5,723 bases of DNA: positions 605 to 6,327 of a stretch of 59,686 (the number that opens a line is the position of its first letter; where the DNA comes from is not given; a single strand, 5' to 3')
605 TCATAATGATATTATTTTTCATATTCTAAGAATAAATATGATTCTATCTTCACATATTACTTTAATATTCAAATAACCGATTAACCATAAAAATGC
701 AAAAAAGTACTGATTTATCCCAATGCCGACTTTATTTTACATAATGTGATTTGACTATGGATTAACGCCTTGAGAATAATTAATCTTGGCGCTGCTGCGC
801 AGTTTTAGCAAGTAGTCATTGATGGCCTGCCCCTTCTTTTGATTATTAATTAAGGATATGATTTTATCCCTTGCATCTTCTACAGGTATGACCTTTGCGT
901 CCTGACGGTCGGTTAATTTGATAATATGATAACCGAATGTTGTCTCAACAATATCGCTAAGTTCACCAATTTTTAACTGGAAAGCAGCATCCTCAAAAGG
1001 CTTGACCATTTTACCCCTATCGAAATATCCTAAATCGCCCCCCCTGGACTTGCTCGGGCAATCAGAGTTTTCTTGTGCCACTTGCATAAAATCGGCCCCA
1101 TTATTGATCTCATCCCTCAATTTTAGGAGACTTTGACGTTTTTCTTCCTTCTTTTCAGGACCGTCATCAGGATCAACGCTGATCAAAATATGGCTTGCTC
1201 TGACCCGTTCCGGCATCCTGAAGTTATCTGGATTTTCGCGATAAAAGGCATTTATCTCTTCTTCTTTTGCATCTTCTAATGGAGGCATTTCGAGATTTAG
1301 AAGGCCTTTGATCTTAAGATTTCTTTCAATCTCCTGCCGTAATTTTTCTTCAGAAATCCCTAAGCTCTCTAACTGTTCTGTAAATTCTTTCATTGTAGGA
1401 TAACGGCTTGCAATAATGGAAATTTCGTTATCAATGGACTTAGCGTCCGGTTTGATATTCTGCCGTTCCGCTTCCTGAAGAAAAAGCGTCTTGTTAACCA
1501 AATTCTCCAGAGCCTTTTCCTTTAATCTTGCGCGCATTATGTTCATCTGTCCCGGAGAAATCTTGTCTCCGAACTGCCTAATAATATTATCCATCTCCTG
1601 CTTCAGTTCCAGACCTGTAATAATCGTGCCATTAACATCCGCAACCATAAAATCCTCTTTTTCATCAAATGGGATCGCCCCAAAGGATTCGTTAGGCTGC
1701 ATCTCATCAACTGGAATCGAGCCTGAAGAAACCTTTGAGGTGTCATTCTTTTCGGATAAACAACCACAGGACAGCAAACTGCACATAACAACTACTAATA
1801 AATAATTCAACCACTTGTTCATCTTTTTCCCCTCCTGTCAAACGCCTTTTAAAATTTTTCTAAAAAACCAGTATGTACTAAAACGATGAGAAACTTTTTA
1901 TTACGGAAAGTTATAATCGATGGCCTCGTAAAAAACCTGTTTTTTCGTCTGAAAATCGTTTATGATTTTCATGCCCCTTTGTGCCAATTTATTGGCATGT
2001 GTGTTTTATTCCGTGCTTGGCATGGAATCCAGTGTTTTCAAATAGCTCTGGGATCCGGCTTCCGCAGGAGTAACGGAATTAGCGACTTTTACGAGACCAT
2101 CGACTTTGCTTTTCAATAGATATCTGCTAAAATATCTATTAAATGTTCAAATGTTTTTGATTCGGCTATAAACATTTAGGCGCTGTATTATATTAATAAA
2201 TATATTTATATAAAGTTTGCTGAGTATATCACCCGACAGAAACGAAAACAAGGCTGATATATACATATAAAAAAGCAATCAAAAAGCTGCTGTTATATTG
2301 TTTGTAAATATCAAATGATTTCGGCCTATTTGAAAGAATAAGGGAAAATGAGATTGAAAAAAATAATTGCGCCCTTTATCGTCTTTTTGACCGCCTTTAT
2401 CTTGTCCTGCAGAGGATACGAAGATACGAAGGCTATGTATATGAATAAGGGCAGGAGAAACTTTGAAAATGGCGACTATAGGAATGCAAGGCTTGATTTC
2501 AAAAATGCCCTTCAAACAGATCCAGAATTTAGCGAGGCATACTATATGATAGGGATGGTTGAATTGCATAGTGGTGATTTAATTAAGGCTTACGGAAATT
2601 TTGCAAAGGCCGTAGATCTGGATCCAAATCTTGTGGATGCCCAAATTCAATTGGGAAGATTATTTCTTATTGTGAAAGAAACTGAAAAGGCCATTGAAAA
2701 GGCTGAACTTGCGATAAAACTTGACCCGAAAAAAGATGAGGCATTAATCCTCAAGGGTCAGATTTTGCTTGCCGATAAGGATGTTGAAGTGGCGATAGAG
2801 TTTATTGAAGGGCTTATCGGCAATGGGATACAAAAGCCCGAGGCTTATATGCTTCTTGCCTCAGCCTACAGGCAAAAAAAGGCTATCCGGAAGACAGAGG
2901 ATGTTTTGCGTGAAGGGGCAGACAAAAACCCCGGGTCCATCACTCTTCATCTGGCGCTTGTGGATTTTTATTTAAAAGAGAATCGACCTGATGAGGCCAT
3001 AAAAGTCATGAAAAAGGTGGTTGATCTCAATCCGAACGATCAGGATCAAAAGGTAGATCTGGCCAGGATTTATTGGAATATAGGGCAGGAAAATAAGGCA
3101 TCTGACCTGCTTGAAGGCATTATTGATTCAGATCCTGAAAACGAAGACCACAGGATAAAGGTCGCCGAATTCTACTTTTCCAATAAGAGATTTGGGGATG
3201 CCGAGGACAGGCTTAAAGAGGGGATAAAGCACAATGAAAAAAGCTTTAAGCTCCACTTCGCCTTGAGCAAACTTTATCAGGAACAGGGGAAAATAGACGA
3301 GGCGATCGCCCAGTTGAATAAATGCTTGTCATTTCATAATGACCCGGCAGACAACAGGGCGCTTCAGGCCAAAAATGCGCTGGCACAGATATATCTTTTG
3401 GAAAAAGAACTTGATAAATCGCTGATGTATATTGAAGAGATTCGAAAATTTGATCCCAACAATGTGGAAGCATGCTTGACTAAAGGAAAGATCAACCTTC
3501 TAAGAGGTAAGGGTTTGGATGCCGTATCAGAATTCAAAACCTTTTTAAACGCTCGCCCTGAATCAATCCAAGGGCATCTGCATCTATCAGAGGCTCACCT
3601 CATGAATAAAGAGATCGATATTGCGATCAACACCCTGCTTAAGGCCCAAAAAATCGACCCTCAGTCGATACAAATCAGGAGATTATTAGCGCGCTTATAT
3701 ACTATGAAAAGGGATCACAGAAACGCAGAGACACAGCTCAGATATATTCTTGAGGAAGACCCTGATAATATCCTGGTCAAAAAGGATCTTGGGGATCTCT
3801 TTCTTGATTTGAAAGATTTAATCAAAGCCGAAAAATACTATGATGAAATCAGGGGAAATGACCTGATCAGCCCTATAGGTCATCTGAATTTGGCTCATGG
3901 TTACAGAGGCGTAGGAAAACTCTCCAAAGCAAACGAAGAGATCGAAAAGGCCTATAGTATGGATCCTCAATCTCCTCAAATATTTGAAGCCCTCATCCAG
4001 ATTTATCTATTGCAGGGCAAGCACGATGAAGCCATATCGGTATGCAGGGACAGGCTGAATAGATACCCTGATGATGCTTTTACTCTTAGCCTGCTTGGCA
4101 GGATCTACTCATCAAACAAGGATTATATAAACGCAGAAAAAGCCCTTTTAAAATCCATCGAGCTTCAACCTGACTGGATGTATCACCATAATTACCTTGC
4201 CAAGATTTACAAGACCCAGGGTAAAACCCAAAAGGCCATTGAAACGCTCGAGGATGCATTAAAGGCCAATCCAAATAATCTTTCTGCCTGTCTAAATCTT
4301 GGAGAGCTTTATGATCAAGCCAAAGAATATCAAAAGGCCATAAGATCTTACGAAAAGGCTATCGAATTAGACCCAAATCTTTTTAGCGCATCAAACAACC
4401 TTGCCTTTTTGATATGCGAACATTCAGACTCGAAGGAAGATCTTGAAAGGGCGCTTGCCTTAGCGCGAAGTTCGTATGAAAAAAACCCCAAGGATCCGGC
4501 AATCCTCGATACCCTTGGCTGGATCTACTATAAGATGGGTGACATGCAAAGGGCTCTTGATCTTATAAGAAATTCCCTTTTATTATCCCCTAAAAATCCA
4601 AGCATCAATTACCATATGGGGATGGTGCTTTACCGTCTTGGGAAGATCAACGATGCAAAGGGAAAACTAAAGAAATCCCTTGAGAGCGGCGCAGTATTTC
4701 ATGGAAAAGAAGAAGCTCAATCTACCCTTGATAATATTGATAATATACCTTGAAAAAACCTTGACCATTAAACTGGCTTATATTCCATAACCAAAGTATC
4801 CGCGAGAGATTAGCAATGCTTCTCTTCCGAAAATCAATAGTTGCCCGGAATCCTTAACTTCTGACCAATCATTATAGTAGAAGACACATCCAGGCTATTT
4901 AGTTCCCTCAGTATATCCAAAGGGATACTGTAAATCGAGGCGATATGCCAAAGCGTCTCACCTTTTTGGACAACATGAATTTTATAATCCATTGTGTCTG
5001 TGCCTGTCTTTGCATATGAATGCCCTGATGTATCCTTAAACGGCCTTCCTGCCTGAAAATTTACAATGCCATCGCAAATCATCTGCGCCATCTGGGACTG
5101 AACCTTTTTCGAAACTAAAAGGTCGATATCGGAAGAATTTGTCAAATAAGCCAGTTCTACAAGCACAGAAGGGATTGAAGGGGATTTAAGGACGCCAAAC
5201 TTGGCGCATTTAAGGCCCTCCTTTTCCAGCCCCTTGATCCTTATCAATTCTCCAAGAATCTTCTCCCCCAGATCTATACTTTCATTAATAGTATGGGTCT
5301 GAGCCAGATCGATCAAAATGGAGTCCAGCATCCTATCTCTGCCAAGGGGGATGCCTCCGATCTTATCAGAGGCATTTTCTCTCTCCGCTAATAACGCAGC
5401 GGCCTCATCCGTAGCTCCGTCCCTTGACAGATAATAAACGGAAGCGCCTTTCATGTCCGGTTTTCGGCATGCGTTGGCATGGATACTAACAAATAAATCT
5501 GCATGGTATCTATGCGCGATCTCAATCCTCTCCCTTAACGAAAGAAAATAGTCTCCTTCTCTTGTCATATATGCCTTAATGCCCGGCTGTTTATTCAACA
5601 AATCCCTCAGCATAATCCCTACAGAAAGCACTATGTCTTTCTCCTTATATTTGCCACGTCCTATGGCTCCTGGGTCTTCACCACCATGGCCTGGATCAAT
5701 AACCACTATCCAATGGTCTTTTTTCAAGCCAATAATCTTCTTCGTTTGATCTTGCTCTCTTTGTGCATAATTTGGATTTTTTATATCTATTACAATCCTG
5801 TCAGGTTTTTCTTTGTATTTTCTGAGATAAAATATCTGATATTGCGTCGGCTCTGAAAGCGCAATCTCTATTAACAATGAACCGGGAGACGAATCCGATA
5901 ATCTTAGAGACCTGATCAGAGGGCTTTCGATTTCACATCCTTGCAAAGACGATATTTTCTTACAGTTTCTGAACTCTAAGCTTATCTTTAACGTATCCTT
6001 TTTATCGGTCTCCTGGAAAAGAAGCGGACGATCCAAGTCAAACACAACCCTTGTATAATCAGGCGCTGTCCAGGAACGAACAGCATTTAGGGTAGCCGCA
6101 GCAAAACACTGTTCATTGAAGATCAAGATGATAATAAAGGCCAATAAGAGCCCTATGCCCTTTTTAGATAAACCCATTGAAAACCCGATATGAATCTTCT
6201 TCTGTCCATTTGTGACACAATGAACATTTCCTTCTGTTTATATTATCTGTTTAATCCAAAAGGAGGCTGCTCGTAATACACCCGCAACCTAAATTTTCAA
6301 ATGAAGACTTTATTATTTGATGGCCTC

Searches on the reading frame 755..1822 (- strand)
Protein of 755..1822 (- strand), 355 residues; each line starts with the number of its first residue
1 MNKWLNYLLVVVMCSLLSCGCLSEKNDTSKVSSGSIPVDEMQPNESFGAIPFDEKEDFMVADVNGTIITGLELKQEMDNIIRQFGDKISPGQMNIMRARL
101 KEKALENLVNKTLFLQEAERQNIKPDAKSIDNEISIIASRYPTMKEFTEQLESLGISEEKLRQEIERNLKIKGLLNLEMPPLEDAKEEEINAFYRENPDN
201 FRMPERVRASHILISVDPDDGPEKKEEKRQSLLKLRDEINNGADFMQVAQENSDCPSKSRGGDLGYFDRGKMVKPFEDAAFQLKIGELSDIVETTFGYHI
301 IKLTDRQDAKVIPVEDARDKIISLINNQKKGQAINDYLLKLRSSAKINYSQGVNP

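Call 28: search_protein_families(library=pfam, proteins=[window:755-1822:-], max_evalue=0.001)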
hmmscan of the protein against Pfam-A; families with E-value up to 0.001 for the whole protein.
window:755-1822:- (355 aa): 6 families
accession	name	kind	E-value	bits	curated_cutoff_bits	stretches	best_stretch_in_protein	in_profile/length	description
PF00639.27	Rotamase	-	6.7e-29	101.2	21.7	1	211-305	1-97/97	PPIC-type PPIASE domain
PF13616.12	Rotamase_3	-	8.8e-29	100.9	22.5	1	203-306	12-115/116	PPIC-type PPIASE domain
PF13145.12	Rotamase_2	-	3.5e-17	63.8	27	1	187-319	3-121/121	PPIC-type PPIASE domain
PF13624.11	SurA_N_3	-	1.2e-14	54.9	27.2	1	57-173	40-160/162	SurA-like N-terminal domain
PF09312.16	SurA_N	-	1.2e-09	38.8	30.8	1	59-171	4-114/118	SurA N-terminal domain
PF13623.11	SurA_N_2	-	1e-07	32.4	28.5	1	59-136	42-121/145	SurA-like N-terminal domain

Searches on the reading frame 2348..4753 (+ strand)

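Call 28: search_protein_families(library=pfam, proteins=[window:2348-4753:+], max_evalue=0.001)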
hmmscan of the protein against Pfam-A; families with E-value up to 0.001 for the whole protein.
window:2348-4753:+ (801 aa): 39 families (the best 25 are shown)
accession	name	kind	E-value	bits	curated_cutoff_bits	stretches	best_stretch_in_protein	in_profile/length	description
PF07719.23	TPR_2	-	4.6e-71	229.6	27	3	647-677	3-33/34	Tetratricopeptide repeat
PF14559.12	TPR_19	-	1.1e-66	221.4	25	6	209-267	2-60/68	Tetratricopeptide repeat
PF13428.12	TPR_14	-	9.9e-61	196.3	23.5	1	616-654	6-44/44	Tetratricopeptide repeat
PF13181.12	TPR_8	-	1.1e-58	190.8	25.7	3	646-677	2-33/34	Tetratricopeptide repeat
PF13432.12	TPR_16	-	1.2e-54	182.7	32.7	3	617-677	3-63/65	Tetratricopeptide repeat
PF00515.34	TPR_1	-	1.4e-48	161.2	27.8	2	647-677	3-33/34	Tetratricopeptide repeat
PF13431.12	TPR_17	-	4.5e-48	158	24.4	0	668-697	2-31/34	Tetratricopeptide repeat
PF23914.1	TPR_CcmH_CycH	-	2.1e-45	154.8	42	4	567-672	40-148/158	Cytochrome c-type biogenesis protein H TPR domain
PF12895.13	ANAPC3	-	3.1e-43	146.4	27.2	4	698-772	4-77/82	Anaphase-promoting complex, cyclosome, subunit 3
PF13424.12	TPR_12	-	4e-39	133.1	30.1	4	614-675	7-75/77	Tetratricopeptide repeat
PF13414.12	TPR_11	-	7.1e-37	125.3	26.8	2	659-687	8-36/42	TPR repeat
PF13176.12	TPR_7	-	2.4e-29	99.3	27.9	1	647-676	1-30/36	Tetratricopeptide repeat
PF13371.12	TPR_9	-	5.6e-29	100.4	35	0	619-677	3-61/73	Tetratricopeptide repeat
PF13174.12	TPR_6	-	4.7e-24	83.8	26.3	0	649-677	4-32/33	Tetratricopeptide repeat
PF24575.1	TPR_Slam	-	7.8e-21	74.9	35.2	0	654-696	56-98/104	Surface lipoprotein assembly modifier, N-terminal TPR repeats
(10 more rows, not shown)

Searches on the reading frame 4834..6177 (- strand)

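Call 28: search_protein_families(library=pfam, proteins=[window:4834-6177:-], max_evalue=0.001)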
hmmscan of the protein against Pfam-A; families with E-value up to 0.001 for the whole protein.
window:4834-6177:- (447 aa): 3 families
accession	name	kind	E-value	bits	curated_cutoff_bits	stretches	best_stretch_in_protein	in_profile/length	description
PF01520.23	Amidase_3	-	1.3e-50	172.3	27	1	158-372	1-173/174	N-acetylmuramoyl-L-alanine amidase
PF01476.26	LysM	-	1.5e-12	47.6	20.9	1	401-444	1-43/43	LysM domain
PF11741.13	AMIN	-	4.7e-05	23.9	20.5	0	93-146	4-55/101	AMIN domain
